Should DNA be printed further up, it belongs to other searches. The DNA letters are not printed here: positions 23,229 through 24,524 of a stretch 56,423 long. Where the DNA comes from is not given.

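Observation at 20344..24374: Split three-component sensor: orphan PhnD-like binding protein translationally coupled to a HAMP-PAS-GAF kinase and a NarL-type regulator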

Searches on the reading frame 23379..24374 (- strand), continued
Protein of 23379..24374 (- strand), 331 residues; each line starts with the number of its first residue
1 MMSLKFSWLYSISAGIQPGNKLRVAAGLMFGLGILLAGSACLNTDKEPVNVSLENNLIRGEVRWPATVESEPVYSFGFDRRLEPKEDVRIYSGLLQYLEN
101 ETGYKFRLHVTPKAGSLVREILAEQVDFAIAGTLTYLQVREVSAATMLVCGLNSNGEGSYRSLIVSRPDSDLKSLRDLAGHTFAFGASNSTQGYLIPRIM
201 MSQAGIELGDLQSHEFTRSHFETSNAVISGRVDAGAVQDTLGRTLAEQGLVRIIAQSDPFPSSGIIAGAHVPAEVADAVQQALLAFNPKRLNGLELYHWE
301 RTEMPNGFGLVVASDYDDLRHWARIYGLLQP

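Call 63: search_solved_structures(query=A1, max_evalue=0.00001, show_alignments=5)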
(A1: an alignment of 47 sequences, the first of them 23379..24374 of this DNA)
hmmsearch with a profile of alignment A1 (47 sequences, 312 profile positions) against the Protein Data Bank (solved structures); distinct sequences matched with E-value up to 0.00001: 18.
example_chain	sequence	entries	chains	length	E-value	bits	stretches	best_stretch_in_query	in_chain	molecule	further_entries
5jvb_A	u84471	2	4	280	2.8e-31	112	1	70-306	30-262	Phosphonate ABC transporter, periplasmic phosphonate-binding protein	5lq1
5o2j_A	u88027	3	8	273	7.5e-31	110.6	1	67-308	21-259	Probable phosphite transport system-binding protein PtxB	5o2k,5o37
5lv1_A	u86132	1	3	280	8e-24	87.5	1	71-309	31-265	PtxB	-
6x6b_A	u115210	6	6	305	5.6e-22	81.4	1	30-309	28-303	ArrX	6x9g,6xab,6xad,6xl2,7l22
6x8w_A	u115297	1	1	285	3.7e-20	75.4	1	44-310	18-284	ArrX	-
3p7i_A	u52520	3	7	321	2.3e-16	62.9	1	71-272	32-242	PhnD, subunit of alkylphosphonate ABC transporter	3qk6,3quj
7s6g_A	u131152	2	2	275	7.9e-16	61.2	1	70-276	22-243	Phosphonate ABC type transporter/ substrate binding component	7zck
3s4u_A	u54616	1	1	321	2.6e-15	59.5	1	71-270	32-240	PhnD, subunit of alkylphosphonate ABC transporter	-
5lq5_A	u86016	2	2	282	6.6e-15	58.2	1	99-220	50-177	Putative phosphonate binding protein for ABC transporter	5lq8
3n5l_A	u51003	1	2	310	2.4e-14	56.3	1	72-277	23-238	Binding protein component of ABC phosphonate transporter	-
8ed5_A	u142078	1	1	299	1.9e-13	53.4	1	63-304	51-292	Putative periplasmic phosphite-binding-like protein (Pbl) PtxB-like protein designated Aio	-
6esk_A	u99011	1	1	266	2.2e-13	53.2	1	67-304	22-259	Putative periplasmic phosphite-binding-like protein (Pbl) PtxB-like protein designated Aio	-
6esv_A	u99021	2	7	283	2.5e-13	53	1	67-304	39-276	Putative periplasmic phosphite-binding-like protein (Pbl) PtxB-like protein designated Aio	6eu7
6ght_A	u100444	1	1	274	1e-12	51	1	65-308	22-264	Probable phosphite transport system-binding protein HtxB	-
6ghq_A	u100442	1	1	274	1.5e-12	50.5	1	65-308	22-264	Probable phosphite transport system-binding protein HtxB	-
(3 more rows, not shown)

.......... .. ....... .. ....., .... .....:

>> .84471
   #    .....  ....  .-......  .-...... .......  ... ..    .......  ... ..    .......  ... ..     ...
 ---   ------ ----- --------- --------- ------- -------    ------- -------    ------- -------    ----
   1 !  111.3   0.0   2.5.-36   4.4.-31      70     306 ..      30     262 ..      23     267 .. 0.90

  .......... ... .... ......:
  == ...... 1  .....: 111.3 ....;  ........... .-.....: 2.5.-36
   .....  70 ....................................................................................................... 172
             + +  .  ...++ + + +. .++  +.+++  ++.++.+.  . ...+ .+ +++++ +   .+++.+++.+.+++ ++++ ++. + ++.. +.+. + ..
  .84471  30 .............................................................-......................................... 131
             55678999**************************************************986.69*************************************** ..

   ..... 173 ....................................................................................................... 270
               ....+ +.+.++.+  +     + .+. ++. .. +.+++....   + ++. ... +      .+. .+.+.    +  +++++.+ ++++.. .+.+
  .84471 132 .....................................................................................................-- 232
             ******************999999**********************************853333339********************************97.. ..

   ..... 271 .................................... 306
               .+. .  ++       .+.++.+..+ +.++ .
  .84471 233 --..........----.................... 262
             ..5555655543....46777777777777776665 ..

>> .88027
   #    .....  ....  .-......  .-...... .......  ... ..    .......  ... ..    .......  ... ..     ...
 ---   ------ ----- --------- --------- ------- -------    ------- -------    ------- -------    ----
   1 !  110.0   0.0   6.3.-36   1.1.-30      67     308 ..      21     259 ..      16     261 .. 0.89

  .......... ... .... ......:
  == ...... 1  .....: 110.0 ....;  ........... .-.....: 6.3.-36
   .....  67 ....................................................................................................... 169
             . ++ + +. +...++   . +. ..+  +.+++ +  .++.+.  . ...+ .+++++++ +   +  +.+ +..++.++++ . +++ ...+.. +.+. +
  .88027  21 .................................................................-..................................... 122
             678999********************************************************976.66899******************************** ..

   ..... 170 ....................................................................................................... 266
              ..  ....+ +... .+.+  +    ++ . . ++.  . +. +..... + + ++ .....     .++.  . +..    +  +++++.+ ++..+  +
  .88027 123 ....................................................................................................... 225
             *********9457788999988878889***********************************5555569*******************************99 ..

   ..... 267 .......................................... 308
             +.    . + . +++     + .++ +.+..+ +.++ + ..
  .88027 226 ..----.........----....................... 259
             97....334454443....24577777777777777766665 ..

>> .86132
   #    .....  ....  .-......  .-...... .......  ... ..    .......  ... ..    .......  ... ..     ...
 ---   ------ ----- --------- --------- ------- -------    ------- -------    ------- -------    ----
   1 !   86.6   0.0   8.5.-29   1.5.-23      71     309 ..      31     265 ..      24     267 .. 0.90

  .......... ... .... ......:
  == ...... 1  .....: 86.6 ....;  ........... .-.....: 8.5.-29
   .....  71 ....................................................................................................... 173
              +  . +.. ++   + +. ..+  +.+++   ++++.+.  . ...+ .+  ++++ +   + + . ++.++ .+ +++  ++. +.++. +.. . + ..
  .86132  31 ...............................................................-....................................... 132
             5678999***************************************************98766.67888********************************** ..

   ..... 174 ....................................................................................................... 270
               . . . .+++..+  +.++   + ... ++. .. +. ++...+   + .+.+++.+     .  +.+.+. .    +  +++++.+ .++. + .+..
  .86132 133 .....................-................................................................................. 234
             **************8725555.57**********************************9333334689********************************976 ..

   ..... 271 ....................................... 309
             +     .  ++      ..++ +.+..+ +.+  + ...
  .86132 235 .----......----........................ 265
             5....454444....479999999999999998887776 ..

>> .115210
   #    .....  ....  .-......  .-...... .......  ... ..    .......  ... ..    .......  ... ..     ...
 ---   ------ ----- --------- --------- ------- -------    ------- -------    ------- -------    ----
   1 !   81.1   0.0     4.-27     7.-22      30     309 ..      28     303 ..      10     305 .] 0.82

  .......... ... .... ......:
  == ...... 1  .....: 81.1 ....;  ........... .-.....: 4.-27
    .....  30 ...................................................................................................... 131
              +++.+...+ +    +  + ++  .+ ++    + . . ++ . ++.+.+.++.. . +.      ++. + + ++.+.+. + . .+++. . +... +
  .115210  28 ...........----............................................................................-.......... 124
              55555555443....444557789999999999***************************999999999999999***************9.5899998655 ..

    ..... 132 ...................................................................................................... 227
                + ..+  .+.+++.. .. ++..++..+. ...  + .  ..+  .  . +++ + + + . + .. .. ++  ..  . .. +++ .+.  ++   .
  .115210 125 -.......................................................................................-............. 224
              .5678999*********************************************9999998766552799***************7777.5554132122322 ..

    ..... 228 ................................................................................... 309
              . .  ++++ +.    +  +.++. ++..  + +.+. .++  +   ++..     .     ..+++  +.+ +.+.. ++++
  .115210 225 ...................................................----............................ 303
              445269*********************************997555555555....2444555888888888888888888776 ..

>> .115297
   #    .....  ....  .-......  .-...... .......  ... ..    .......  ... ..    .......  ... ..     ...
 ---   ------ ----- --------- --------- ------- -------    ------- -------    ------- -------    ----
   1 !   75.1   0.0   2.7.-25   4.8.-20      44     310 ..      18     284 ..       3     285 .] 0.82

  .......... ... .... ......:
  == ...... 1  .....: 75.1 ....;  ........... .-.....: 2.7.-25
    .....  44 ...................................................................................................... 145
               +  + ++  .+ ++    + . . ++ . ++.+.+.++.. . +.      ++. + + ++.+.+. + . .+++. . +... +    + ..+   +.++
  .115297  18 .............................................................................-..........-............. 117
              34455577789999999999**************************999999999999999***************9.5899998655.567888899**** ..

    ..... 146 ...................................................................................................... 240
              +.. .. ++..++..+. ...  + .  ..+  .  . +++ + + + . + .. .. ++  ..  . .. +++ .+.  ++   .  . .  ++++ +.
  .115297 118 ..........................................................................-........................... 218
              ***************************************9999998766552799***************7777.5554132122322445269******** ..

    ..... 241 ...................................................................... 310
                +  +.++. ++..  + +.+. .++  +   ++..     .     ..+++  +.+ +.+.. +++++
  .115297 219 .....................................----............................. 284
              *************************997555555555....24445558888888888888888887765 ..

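Call 79: search_protein_families(library=pfam, proteins=[L024:10917-11520:+, L003:1215-1790:+, L006:10813-11400:+, L008:10876-11460:+], max_evalue=1)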
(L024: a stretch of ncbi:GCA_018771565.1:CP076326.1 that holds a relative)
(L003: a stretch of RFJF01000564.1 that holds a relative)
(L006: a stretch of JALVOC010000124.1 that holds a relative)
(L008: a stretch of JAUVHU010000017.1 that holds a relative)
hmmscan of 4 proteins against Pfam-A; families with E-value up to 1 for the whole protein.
L024:10917-11520:+ (201 aa): 2 families
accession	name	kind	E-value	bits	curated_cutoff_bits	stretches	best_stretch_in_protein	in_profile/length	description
PF09984.15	sCache_4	-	0.049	13.9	22.1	1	47-98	7-58/145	Single cache domain 4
PF02743.24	dCache_1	-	0.15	12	45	1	48-111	32-87/240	Cache domain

L003:1215-1790:+ (192 aa): 3 families
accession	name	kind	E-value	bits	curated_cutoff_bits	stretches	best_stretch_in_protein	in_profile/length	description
PF18477.7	PIN_9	-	0.11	13.2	26.3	1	23-93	27-94/116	PIN like domain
PF02687.27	FtsX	-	0.41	11.1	25.5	0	150-183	40-73/120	FtsX-like permease C-terminal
PF13940.11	Ldr_toxin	-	0.96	10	27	0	15-28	18-31/35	Toxin Ldr, type I toxin-antitoxin system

L006:10813-11400:+ (196 aa): 5 families
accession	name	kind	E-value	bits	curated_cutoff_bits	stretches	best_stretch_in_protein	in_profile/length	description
PF17203.10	sCache_3_2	-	0.00038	21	28.4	1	46-158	14-134/140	Single cache domain 3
PF17152.10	CHASE8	-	0.012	16.3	27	1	35-94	2-60/102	Periplasmic sensor domain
PF21085.3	CusS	-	0.034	14.7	24.1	1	3-106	5-105/160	CusS sensor domain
PF17200.10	sCache_2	-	0.15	12.4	25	1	38-98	12-73/155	Single Cache domain 2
PF04689.18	S1FA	-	0.37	11.4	21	0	8-24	14-30/66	DNA binding protein S1FA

L008:10876-11460:+ (195 aa): 3 families
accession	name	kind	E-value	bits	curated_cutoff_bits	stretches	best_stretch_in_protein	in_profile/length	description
PF17203.10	sCache_3_2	-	0.00019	22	28.4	1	31-137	3-113/140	Single cache domain 3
PF21440.4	aSelB_III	-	0.35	11.4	19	1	122-148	7-34/108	Archaeal selenocysteine-specific elongation factor, domain III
PF19029.5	DUF883_C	-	0.35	11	27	1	164-182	13-30/30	DUF883 C-terminal glycine zipper region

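Call 86: search_protein_families(library=pfam, proteins=[L005:8200-9429:+, L008:8472-9620:+, L014:8374-9582:+, L006:13875-15068:+, L008:12729-14654:+, L010:13741-15534:+, L010:8007-9722:+, L014:12692-13270:+, L009:12098-12718:+, L011:8194-9483:-], max_evalue=0.0001)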
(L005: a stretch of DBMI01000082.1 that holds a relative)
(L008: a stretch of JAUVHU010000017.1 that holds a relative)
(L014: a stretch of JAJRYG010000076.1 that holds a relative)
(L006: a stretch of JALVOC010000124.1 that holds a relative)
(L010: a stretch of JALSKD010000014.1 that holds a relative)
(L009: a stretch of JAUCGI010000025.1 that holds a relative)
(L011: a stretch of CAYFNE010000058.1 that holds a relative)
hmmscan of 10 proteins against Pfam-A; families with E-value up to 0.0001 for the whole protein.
L005:8200-9429:+ (409 aa): 8 families
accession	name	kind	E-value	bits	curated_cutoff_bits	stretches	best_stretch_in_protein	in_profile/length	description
PF00037.32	Fer4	-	1e-09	38.2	21.1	1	337-356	3-22/24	4Fe-4S binding domain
PF12837.12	Fer4_6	-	3e-08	33.7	25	1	338-355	5-22/24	4Fe-4S binding domain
PF12838.12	Fer4_7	-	3.5e-08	34.2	27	1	312-355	1-51/52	4Fe-4S dicluster domain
PF13237.11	Fer4_10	-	3.2e-06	27.4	25.5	1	308-353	4-53/53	4Fe-4S dicluster domain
PF12797.12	Fer4_2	-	3.3e-06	27.2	24.5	1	336-354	4-22/22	4Fe-4S binding domain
PF13183.11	Fer4_8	-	2.1e-05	25.4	27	0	339-359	2-17/68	4Fe-4S dicluster domain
PF13187.11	Fer4_9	-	2.3e-05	24.7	27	1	312-355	1-50/52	4Fe-4S dicluster domain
PF14697.11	Fer4_21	-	2.5e-05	24.7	35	1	309-357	4-57/59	4Fe-4S dicluster domain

L008:8472-9620:+ (382 aa): 2 families
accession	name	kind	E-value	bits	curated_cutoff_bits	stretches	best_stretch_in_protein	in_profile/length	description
PF01612.26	DNA_pol_A_exo1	-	5.4e-45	153.7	23.6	1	9-175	1-172/173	3'-5' exonuclease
PF00570.28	HRDC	-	6.4e-29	100.2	23.8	2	219-285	2-68/68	HRDC domain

L014:8374-9582:+ (402 aa): 0 families

L006:13875-15068:+ (397 aa): 2 families
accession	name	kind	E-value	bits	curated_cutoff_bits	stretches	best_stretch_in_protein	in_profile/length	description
PF00563.25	EAL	-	1.3e-73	247.7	31.3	1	141-375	2-236/236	EAL domain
PF00072.30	Response_reg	-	1.9e-12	47.8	30.2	1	7-119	2-110/111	Response regulator receiver domain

L008:12729-14654:+ (641 aa): 5 families
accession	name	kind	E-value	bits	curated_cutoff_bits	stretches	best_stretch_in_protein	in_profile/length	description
PF00072.30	Response_reg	-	1.8e-45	154.1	30.2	2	16-124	1-110/111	Response regulator receiver domain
PF02518.31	HATPase_c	-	1.6e-22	80.4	26.4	1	383-503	2-110/111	Histidine kinase-, DNA gyrase B-, and HSP90-like ATPase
PF13426.13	PAS_9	-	1.2e-07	32.4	27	1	161-260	3-103/103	PAS domain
PF08448.16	PAS_4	-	3.5e-07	30.9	23.1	1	164-262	10-109/110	PAS fold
PF00512.31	HisKA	-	6.1e-06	26.6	26.9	1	278-339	3-63/66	His Kinase A (phospho-acceptor) domain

L010:13741-15534:+ (597 aa): 3 families
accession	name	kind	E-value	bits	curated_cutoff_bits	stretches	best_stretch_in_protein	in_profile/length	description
PF00563.25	EAL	-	4.6e-67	226.3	31.3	1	352-584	2-236/236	EAL domain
PF00990.26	GGDEF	-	1.8e-41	142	23.8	1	174-329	1-160/161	Diguanylate cyclase, GGDEF domain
PF00072.30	Response_reg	-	3.2e-17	63.1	30.2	1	40-149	1-109/111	Response regulator receiver domain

L010:8007-9722:+ (571 aa): 3 families
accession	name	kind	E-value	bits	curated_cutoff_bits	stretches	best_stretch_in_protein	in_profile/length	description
PF01368.27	DHH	-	4e-25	89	28.1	1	74-229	2-125/125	DHH family, N-terminal domain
PF17768.7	RecJ_OB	-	9.8e-20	71.1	27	1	462-565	2-107/107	RecJ OB domain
PF02272.25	DHHA1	-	3.5e-15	56.7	25.9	1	352-448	5-101/102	DHHA1 domain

L014:12692-13270:+ (192 aa): 2 families
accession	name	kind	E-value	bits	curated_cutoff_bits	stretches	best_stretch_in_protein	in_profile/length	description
PF04345.18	Chor_lyase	-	1.6e-34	119.4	23.6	1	13-184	7-162/168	Chorismate lyase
PF01947.21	Rv2949c-like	-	1.8e-07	31.7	22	1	36-184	5-145/149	Chorismate pyruvate-lyase Rv2949c-like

L009:12098-12718:+ (206 aa): 4 families
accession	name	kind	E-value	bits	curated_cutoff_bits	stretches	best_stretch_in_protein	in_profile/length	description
PF00015.26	MCPsignal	-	1e-26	94.3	34.6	2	1-97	51-147/172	Methyl-accepting chemotaxis protein (MCP) signalling domain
PF06103.16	DUF948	-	7.1e-06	26.6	37.2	0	20-74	28-82/89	Bacterial protein of unknown function (DUF948)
PF05667.16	CCDC22_CC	-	1.7e-05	24.6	39.2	1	42-201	211-370/477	CCDC22 protein coiled-coil region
PF25547.1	WXG100_2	-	4.4e-05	23.9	27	0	26-104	30-108/150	WXG100 like domain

L011:8194-9483:- (429 aa): 6 families
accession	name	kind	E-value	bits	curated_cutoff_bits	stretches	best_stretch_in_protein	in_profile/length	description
PF00158.32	Sigma54_activat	-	7.9e-66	221.3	20.2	1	149-315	1-167/168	Sigma-54 interaction domain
PF14532.12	Sigma54_activ_2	-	4e-24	85.8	25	1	150-320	1-138/138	Sigma-54 interaction domain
PF25601.1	AAA_lid_14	-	2.7e-15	56.4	27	1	321-380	1-63/87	AAA+ ATPase lid domain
PF08448.16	PAS_4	-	7.1e-08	33.1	23.1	1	35-137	5-105/110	PAS fold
PF07728.20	AAA_5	-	7.5e-07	29.7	22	1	172-291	1-123/139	AAA domain (dynein-related subfamily)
PF00004.35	AAA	-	8.8e-05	23.4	21.2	0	173-291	1-110/131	ATPase family associated with various cellular activities (AAA)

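Call 98: find_encoding_contigs(protein=P0025, flank=9000, max_places=1)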
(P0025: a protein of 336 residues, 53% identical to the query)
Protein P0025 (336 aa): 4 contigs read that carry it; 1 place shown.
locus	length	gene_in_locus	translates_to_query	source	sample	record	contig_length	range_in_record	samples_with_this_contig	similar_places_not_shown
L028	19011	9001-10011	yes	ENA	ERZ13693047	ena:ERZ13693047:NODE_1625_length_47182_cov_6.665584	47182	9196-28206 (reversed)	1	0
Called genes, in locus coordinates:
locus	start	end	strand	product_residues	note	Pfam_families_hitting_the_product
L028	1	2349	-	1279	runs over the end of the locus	PF04851:ResIII (faint), PF00271:Helicase_C (weak)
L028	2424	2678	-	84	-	-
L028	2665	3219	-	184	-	-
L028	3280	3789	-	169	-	-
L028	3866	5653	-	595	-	-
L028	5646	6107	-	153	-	-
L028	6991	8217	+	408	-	PF07884:VKOR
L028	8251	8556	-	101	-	-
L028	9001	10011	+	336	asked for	PF12974:Phosphonate-bd, PF09084:NMT1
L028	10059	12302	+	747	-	PF00672:HAMP, PF08447:PAS_3, PF13426:PAS_9, PF01590:GAF, PF13185:GAF_2, PF13492:GAF_3, PF07730:HisKA_3, PF02518:HATPase_c, +2 more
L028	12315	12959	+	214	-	PF00072:Response_reg, PF00196:GerE, PF08281:Sigma70_r4_2 (weak)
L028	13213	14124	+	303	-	PF13237:Fer4_10 (weak), PF13247:Fer4_11, PF13187:Fer4_9 (weak), PF12797:Fer4_2 (weak), PF00037:Fer4, PF12837:Fer4_6, PF13237:Fer4_10, PF13247:Fer4_11 (weak), +1 more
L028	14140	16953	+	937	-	PF04879:Molybdop_Fe4S4, PF00384:Molybdopterin, PF01568:Molydop_binding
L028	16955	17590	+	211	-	PF02613:Nitrate_red_del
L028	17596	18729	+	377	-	PF03916:NrfD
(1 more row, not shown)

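Call 99: find_encoding_contigs(protein=P0033, flank=9000, max_places=1)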
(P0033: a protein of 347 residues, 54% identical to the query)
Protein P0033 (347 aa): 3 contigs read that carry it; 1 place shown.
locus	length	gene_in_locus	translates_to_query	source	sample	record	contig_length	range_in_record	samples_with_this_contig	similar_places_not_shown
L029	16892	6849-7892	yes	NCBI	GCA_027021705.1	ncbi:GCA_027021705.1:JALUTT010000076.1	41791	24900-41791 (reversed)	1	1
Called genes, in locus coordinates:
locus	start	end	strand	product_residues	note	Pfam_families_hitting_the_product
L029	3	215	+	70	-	?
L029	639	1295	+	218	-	PF27462:RecX_N, PF21982:RecX_HTH1, PF02631:RecX_HTH2, PF21981:RecX_HTH3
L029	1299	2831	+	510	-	PF12072:RNase_Y_N, PF08668:HDOD (faint), PF00013:KH_1, PF01966:HD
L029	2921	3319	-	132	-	PF00034:Cytochrom_C (faint), PF13442:Cytochrome_CBB3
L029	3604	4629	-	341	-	PF01208:URO-D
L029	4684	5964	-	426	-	PF00579:tRNA-synt_1b, PF22421:SYY_C-terminal, PF01479:S4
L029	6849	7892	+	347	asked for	PF12974:Phosphonate-bd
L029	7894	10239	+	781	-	PF00672:HAMP, PF08447:PAS_3, PF08448:PAS_4, PF01590:GAF, PF13185:GAF_2, PF13492:GAF_3, PF07730:HisKA_3, PF02518:HATPase_c, +3 more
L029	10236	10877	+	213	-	PF00072:Response_reg, PF00196:GerE, PF08281:Sigma70_r4_2 (weak)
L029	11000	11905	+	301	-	PF13187:Fer4_9 (faint), PF12838:Fer4_7 (faint), PF13247:Fer4_11, PF12797:Fer4_2 (weak), PF12837:Fer4_6 (weak), PF13237:Fer4_10, PF00037:Fer4 (weak), PF13247:Fer4_11 (weak)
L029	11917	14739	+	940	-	PF04879:Molybdop_Fe4S4, PF00384:Molybdopterin, PF01568:Molydop_binding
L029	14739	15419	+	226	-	PF02613:Nitrate_red_del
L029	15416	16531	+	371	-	PF03916:NrfD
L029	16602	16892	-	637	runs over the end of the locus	PF07859:Abhydrolase_3 (faint), PF05448:AXE1 (faint), PF02129:Peptidase_S15 (weak), PF20434:BD-FAE, PF00561:Abhydrolase_1 (faint), PF12146:Hydrolase_4 (faint), PF00326:Peptidase_S9, PF01738:DLH (weak)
